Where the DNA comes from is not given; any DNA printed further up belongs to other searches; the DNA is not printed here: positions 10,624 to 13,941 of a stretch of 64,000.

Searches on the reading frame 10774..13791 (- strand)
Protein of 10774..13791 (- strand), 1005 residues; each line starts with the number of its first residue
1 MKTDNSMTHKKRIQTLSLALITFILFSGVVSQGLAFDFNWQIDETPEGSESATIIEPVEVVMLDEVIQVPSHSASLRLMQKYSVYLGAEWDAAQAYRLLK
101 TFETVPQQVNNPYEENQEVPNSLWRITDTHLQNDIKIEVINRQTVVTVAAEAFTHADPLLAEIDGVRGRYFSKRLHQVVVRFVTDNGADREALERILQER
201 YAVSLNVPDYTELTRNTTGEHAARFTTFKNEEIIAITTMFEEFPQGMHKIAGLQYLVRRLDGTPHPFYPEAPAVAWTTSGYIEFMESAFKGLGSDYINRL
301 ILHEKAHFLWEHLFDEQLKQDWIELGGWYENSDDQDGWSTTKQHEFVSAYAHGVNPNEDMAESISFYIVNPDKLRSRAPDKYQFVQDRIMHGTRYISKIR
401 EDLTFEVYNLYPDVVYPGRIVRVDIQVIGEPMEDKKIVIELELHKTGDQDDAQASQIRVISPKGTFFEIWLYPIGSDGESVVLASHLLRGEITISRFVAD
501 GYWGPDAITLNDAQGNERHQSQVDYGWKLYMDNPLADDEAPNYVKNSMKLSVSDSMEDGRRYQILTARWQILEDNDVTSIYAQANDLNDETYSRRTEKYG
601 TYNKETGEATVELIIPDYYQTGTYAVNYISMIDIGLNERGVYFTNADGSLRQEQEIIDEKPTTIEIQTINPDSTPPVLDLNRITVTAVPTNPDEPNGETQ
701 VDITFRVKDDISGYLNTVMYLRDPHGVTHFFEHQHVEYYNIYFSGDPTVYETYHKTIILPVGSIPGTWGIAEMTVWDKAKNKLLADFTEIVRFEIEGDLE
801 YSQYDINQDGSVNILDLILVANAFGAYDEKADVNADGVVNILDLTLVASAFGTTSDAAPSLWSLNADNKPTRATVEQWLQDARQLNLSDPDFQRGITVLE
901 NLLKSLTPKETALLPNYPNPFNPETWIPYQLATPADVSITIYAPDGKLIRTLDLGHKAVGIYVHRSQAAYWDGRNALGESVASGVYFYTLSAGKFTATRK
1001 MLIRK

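Call 12: search_protein_families(library=pfam, proteins=[window:10774-13791:-], max_evalue=0.001)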
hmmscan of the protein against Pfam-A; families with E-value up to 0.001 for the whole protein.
window:10774-13791:- (1005 aa): 2 families
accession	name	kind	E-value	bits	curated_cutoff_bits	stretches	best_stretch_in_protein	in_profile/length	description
PF00404.24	Dockerin_1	-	7.5e-09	36.1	22.9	1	804-848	2-53/57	Dockerin type I domain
PF13860.13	FlgD_ig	-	1.2e-06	28.8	27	1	929-992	16-75/79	FlgD Ig-like domain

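Call 68: search_protein_families(library=ncbifam, proteins=[window:10777-13791:-], max_evalue=0.01)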
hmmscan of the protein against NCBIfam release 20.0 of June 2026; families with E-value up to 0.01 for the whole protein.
window:10777-13791:- (1005 aa): 7 families
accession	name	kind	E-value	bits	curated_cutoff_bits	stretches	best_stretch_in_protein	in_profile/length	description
TIGR04183.1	Por_Secre_tail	domain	3e-07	30.3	23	1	917-1003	2-71/72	T9SS type A sorting domain-containing protein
NF033707.1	T9SS_sortase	equivalog_domain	1.9e-05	22.5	420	1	915-991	1000-1076/1095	type IX secretion system sortase PorU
NF041540.1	dockerin_GC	domain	4.8e-05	23.7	29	1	798-850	4-62/67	GC-type dockerin domain-anchored protein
NF052323.1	T9SSA_dep_M6i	equivalog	0.00011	20.3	600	1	916-998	960-1032/1043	T9SS-dependent M6-like inactivated metalloprotease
NF009276.0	PRK12633.1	equivalog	0.00044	20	383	1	935-993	129-182/234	flagellar basal body rod modification protein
NF005176.1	PRK06655.1-1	equivalog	0.0012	18.8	230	1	935-993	97-150/197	flagellar hook assembly protein FlgD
TIGR04549.1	LP_HExxH_w_tonB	subfamily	0.0022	17.3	75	1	300-372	140-210/261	substrate import-associated zinc metallohydrolase lipoprotein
